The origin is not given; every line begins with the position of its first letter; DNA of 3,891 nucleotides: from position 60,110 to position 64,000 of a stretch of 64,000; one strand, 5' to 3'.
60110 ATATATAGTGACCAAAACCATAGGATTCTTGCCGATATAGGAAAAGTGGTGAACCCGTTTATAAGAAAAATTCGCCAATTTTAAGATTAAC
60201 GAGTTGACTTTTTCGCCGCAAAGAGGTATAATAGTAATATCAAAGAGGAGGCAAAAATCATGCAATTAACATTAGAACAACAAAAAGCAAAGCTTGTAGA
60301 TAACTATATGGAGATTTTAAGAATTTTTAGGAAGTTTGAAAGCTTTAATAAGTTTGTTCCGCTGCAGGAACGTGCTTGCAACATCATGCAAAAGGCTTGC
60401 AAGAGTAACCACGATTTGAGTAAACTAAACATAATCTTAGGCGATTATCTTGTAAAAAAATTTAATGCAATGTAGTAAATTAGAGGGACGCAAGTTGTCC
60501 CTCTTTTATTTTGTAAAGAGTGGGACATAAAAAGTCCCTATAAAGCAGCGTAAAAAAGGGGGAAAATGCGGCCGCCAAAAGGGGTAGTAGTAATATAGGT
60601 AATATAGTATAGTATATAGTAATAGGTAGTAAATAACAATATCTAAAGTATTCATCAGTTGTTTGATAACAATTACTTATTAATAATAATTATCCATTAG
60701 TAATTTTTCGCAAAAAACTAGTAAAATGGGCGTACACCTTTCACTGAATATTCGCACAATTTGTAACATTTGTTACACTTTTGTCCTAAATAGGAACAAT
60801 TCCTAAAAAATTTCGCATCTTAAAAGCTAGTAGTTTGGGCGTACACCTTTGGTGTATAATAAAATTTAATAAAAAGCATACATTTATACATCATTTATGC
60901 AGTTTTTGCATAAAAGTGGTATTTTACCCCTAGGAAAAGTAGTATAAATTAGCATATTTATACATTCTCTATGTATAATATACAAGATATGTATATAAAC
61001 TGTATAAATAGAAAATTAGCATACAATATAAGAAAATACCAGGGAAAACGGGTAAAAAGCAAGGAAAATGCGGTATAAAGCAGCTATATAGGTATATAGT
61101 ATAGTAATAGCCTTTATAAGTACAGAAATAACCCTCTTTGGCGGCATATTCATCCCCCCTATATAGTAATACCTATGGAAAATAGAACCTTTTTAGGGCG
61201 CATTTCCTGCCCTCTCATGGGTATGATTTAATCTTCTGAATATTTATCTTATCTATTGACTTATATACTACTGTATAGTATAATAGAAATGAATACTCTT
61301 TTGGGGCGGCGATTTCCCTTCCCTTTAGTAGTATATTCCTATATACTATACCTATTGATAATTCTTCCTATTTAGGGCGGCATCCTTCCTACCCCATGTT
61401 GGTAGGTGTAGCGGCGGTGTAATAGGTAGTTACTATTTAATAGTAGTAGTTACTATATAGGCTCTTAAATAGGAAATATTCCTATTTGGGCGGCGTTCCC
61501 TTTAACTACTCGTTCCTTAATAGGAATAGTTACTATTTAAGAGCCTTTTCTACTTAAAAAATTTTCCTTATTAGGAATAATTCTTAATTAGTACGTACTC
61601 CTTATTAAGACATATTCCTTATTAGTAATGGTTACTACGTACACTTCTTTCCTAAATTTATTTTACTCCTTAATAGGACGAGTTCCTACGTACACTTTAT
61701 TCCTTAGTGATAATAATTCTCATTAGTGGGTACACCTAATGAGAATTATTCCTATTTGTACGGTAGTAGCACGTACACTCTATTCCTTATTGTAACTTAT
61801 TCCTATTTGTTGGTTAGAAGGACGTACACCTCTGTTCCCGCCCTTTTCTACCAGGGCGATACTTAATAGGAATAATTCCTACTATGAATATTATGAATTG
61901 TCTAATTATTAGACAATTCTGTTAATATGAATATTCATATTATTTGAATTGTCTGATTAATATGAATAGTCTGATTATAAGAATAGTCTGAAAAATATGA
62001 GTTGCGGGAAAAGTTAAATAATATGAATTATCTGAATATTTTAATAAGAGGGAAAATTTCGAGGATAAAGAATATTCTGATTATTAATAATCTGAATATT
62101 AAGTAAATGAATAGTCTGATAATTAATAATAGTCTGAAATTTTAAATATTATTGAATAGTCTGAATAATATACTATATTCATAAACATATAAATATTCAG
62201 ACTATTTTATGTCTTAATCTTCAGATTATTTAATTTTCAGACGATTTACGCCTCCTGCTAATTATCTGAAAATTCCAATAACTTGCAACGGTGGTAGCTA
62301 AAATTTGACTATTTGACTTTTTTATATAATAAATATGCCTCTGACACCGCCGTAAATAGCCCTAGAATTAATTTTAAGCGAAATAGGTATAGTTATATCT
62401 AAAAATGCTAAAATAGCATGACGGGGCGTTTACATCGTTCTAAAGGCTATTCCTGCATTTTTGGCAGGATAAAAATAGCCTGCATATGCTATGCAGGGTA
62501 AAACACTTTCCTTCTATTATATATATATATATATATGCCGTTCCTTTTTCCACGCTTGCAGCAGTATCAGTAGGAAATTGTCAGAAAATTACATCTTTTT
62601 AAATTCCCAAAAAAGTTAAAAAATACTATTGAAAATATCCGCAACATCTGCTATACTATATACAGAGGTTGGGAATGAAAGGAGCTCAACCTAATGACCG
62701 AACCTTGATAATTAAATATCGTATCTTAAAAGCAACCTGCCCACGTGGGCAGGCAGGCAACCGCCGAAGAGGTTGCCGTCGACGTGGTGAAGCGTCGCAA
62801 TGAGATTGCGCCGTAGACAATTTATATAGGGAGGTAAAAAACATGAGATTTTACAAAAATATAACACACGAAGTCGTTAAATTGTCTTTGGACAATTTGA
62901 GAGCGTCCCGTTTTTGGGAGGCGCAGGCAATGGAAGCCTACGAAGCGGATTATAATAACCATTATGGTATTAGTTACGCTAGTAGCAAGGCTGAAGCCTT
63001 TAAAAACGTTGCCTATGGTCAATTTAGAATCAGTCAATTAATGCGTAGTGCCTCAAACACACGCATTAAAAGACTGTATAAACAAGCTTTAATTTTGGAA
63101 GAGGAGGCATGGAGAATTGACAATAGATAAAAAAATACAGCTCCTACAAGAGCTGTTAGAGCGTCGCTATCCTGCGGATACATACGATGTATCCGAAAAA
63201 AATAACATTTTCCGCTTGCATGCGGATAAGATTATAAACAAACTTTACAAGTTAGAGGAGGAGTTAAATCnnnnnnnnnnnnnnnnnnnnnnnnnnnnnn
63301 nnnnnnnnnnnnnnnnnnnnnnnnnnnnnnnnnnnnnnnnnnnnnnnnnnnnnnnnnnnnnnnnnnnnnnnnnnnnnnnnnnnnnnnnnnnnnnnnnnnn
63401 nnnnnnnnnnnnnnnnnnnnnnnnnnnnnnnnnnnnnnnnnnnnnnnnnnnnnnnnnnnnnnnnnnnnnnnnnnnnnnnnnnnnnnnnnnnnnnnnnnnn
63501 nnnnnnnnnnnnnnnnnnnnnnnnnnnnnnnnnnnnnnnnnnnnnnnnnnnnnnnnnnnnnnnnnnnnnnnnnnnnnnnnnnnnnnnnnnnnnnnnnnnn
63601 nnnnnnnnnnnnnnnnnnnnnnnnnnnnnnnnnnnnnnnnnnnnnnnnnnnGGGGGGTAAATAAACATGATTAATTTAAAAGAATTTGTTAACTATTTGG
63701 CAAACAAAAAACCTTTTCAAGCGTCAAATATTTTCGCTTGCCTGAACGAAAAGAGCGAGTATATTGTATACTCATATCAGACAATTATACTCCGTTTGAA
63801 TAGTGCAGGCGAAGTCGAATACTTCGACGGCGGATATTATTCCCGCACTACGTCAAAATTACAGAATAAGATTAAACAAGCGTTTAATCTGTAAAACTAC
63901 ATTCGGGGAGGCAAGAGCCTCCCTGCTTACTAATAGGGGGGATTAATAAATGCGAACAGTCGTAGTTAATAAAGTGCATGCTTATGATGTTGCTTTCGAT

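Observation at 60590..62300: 2-kb non-coding region with three distinct iteron families and long palindromes: candidate replication origin, partition site or packaging site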

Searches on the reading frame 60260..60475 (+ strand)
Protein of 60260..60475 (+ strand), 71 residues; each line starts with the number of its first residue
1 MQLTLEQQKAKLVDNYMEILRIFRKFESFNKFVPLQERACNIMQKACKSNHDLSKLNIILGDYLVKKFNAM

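Call 25: find_encoding_contigs(protein=window:60260-60475:+, flank=10000, max_places=10)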
Protein window:60260-60475:+ (71 aa): 8 contigs read that carry it; 1 place shown.
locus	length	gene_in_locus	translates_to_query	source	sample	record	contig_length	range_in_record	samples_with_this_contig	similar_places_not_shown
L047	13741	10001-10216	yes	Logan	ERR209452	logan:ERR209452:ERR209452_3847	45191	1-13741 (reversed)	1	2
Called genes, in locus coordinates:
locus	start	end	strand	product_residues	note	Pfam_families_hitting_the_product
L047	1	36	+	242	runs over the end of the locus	-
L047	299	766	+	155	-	-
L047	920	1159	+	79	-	-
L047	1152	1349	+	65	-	-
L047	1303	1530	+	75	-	-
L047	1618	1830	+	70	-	-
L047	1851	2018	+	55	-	-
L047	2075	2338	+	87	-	-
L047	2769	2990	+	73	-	-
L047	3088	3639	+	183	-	-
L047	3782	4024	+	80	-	-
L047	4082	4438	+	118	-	-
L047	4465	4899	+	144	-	PF07275:ArdA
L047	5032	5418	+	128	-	-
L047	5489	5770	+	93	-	-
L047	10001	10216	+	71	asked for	-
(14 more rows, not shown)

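Call 33: search_protein_families(library=pfam, proteins=[window:60260-60475:+], max_evalue=0.01)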
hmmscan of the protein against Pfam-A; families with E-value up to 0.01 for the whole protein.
window:60260-60475:+ (71 aa): 1 family
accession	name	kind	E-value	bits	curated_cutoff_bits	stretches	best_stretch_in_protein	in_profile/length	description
PF25104.1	DUF7812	-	0.0023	17.1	27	1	8-56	395-443/488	Domain of unknown function (DUF7812)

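Call 84: find_homologous_proteins(query=window:60260-60475:+, max_evalue=0.001)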
Query window:60260-60475:+ (71 aa): 22 proteins with E <= 0.001 among 22 candidates.
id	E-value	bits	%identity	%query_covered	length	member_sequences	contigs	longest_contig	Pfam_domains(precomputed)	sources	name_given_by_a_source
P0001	5.9e-37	141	93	100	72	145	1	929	-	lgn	-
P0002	1.3e-34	134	87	100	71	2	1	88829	-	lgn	-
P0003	9.9e-34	131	86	100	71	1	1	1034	-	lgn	-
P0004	1.6e-33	131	85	100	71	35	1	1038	-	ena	-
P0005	2.1e-31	124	82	100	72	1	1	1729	-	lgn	-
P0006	2.3e-31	124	84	97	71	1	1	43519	-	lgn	-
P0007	4.9e-31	123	82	100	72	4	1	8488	-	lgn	-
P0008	7.5e-31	122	82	100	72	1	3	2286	-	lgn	-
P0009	3.9e-30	120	84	100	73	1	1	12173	-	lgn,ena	-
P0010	4.4e-30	120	80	100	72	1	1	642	-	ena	-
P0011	3.4e-27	111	73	100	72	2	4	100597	-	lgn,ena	-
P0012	3.6e-27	111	73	100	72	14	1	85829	-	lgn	-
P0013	6.5e-27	110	75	100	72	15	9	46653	-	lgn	-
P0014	2.1e-26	108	72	100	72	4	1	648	-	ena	-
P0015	2.2e-26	108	74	97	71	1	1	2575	-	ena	-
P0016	2.9e-25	105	69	100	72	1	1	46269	-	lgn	-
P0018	7.4e-23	97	71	97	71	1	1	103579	-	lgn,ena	-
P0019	9.0e-23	97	67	93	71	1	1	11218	-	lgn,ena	-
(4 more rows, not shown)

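Call 85: find_encoding_contigs(protein=P0019, flank=6000, max_places=2)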
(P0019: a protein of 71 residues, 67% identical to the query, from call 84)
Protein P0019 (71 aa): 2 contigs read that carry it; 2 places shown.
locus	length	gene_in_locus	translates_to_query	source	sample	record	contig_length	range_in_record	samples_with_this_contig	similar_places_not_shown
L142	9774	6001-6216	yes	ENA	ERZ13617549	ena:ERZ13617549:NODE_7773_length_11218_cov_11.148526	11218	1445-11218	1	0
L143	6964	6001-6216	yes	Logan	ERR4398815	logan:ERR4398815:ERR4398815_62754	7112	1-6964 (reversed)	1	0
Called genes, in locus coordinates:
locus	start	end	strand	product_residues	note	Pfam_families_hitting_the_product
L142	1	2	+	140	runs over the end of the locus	-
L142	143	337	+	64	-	-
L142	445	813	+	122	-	-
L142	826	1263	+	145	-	PF07275:ArdA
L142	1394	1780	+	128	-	-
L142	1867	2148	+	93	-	-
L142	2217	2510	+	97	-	-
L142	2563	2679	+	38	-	-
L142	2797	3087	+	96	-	-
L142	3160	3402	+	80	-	-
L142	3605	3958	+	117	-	-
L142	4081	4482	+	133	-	-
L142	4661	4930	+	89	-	-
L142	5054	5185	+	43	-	-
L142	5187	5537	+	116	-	-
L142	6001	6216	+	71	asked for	-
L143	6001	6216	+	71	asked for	-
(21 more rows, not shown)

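Call 86: find_encoding_contigs(protein=P0018, flank=6000, max_places=2)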
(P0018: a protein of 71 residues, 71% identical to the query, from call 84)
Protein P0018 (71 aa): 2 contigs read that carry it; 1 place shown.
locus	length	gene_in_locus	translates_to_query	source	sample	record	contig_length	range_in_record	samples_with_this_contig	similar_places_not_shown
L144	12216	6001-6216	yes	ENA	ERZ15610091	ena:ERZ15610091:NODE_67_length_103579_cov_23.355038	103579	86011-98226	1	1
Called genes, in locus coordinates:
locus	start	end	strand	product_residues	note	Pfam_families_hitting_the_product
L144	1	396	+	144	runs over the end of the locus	PF07275:ArdA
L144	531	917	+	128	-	-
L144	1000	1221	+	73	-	-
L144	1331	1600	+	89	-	-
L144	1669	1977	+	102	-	-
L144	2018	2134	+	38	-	-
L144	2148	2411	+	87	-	-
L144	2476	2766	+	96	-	-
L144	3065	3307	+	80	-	-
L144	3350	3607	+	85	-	-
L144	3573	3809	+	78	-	-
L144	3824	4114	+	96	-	-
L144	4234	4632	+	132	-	-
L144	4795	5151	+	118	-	-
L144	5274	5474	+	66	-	-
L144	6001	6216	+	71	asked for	-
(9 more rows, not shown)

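Call 87: find_encoding_contigs(protein=P0016, flank=6000, max_places=2)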
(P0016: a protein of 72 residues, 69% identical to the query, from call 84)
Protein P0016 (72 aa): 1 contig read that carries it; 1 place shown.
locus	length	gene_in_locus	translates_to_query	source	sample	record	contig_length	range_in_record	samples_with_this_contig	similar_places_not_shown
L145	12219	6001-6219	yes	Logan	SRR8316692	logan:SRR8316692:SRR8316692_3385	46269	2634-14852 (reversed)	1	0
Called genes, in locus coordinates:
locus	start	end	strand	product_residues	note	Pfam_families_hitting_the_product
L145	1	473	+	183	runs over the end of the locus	-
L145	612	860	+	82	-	-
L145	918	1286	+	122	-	-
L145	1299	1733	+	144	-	PF07275:ArdA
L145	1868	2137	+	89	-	-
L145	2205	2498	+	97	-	-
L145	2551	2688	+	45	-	-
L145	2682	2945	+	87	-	-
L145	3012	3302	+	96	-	-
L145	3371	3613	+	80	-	-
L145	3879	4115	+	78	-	-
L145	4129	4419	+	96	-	-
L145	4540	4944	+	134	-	-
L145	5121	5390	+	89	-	-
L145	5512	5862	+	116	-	-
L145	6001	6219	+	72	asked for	-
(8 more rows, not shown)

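Call 126: predict_structure(alignment_id=A4)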
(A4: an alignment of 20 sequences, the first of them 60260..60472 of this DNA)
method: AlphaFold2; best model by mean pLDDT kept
length: 71 residues; sequences in the alignment: 20
mean_pLDDT: 70.6   pTM: 0.35
mean pLDDT of the five models: 70.6, 64.6, 63.4, 62.0, 60.5
residues with pLDDT >= 90: 1; 70-90: 33; 50-70: 37; < 50: 0
segments of 3 or more residues with pLDDT < 50: none
pLDDT, mean of each block of 10 residues (from residue 1): 84 82 63 62 69 68 67 52
secondary structure, 60 per line:
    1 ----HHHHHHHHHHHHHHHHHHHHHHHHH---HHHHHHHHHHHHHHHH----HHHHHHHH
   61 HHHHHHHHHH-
elements in order: H5-29 H33-48 H53-70

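Call 128: fold_search(model_id=the predicted structure, library=pdb)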
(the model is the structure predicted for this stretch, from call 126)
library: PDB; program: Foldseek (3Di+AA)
matches with E <= 10: 9; with E <= 0.001: 0
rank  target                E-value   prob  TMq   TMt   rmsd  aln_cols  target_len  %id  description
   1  1qo0_D                5.5e+00  0.07  0.33  0.16   9.1        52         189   15  Amide receptor of the amidase operon of Pseudomonas aeruginosa (AmiC) complexed with the negative regulator AmiR. (released 1999-12-23)
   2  6r1o                  6.3e+00  0.06  0.35  0.08  15.3        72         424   15  Crystal structure of E. coli seryl-tRNA synthetase complexed to a seryl sulfamoyl adenosine derivative (released 2020-01-22)
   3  6r1m_A                6.3e+00  0.06  0.35  0.08  15.3        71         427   15  Crystal structure of E. coli seryl-tRNA synthetase complexed to seryl sulfamoyl adenosine (released 2020-01-22)
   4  6tt7_J                7.3e+00  0.06  0.36  0.16  11.3        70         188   13  Ovine ATP synthase 1a state (released 2020-09-23)
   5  8kd9_C                7.3e+00  0.03  0.29  0.13  12.2        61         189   23  Cryo-EM structure of Aquifex aeolicus minimal protein-only RNase P (HARP) in complex with pre-tRNAs (released 2024-08-14)
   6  1etx_A                7.9e+00  0.03  0.28  0.27  11.8        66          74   15  THE CRYSTAL STRUCTURE OF E. COLI FIS MUTANT Q74A (released 2000-10-11)
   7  6bzi_A                8.5e+00  0.12  0.45  0.08   2.3        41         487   22  Crystal structure of halogenase PltM in complex with ethyl mercury and mercury (released 2019-03-20)
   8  3qha_A                9.1e+00  0.06  0.33  0.10   7.5        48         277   23  Crystal structure of a Putative oxidoreductase from Mycobacterium avium 104 (released 2011-02-09)
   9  28oj                  9.8e+00  0.08  0.30  0.25   3.0        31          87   26  X-ray crystal structure of wild-type YdbL from Escherichia coli (released 2026-04-08)

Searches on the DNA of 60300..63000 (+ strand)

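Call 7: search_dna_similar(query=window:60400-62900:+, collection=phages, mode=distant, max_rows=30)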
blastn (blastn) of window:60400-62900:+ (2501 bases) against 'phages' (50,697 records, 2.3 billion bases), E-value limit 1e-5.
No match.

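Call 35: search_rna_families(source=window, start=60300, end=63000, threshold=evalue, max_evalue=1)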
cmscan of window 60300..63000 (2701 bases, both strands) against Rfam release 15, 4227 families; matches with E-value up to 1: 1.
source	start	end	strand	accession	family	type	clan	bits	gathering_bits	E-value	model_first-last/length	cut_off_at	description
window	61448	61572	-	RF02973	Enterococcus-1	Gene; sRNA;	-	27.9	71.4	0.006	1-152/152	no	Enterococcus-1 RNA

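Call 36: search_rna_families(source=window, start=61300, end=61700, threshold=evalue, max_evalue=1, show_alignments=2)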
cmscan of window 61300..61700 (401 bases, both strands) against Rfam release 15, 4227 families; matches with E-value up to 1: 6.
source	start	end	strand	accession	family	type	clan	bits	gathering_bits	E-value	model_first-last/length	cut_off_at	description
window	61448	61572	-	RF02973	Enterococcus-1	Gene; sRNA;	-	27.9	71.4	0.00089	1-152/152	no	Enterococcus-1 RNA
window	61460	61545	+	RF04202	MIR5380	Gene; miRNA;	-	24.9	150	0.0097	1-137/137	no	MIR5380 microRNA precursor family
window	61570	61622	+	RF03729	mir-2363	Gene; miRNA;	-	19.8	90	0.46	1-72/72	no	mir-2363 microRNA precursor family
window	61570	61622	-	RF03729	mir-2363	Gene; miRNA;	-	19.6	90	0.53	1-72/72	no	mir-2363 microRNA precursor family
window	61459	61546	+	RF03306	mir-3923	Gene; miRNA;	-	18.7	94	0.74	1-83/83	no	mir-3923 microRNA precursor family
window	61518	61607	-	RF03743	MIR7696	Gene; miRNA;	-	18.1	83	0.94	1-88/88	no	MIR7696 microRNA precursor family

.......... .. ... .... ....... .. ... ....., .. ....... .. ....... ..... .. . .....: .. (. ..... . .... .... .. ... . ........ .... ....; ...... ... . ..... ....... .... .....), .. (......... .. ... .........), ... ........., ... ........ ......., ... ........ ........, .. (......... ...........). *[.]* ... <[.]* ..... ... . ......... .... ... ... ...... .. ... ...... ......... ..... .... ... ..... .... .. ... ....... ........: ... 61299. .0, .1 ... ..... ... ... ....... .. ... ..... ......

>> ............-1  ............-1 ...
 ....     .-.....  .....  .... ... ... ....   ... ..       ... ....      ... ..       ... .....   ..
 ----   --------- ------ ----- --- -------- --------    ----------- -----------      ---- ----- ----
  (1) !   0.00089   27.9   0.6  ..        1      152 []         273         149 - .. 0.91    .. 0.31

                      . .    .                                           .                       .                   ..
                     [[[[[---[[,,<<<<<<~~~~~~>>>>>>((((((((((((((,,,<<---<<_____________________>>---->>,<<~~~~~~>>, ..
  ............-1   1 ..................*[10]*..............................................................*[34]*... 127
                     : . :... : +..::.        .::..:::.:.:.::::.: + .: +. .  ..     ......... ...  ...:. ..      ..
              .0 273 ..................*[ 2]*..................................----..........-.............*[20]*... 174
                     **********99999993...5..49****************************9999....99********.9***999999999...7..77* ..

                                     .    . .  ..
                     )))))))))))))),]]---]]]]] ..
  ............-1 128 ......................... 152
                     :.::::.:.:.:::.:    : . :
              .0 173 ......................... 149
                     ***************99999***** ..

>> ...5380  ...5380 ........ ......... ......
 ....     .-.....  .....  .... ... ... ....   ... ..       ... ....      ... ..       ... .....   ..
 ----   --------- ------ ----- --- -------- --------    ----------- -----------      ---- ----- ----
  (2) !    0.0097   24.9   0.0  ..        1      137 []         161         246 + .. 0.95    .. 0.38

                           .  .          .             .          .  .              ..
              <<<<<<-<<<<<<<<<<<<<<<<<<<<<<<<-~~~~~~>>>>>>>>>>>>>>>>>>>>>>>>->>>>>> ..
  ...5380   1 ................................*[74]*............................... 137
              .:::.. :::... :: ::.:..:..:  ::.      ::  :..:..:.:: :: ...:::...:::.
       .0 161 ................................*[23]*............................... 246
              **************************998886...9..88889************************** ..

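Call 97: search_dna_similar(query=window:60476-62842:+, collection=plasmids, mode=distant, max_rows=10)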
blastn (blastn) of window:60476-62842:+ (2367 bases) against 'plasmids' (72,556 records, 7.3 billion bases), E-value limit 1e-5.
No match.

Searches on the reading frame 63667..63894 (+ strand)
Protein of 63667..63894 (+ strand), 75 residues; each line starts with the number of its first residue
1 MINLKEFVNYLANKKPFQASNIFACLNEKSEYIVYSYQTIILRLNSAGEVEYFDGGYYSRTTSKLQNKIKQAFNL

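Call 33: search_protein_families(library=pfam, proteins=[window:63667-63894:+], max_evalue=0.01)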
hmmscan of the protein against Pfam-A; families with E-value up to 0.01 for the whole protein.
window:63667-63894:+ (75 aa): 1 family
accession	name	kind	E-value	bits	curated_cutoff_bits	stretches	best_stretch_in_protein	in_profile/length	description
PF23790.1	Kyano_Gp96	-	0.00055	20.5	27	1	7-73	8-74/110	Kyanoviridae Gp96 protein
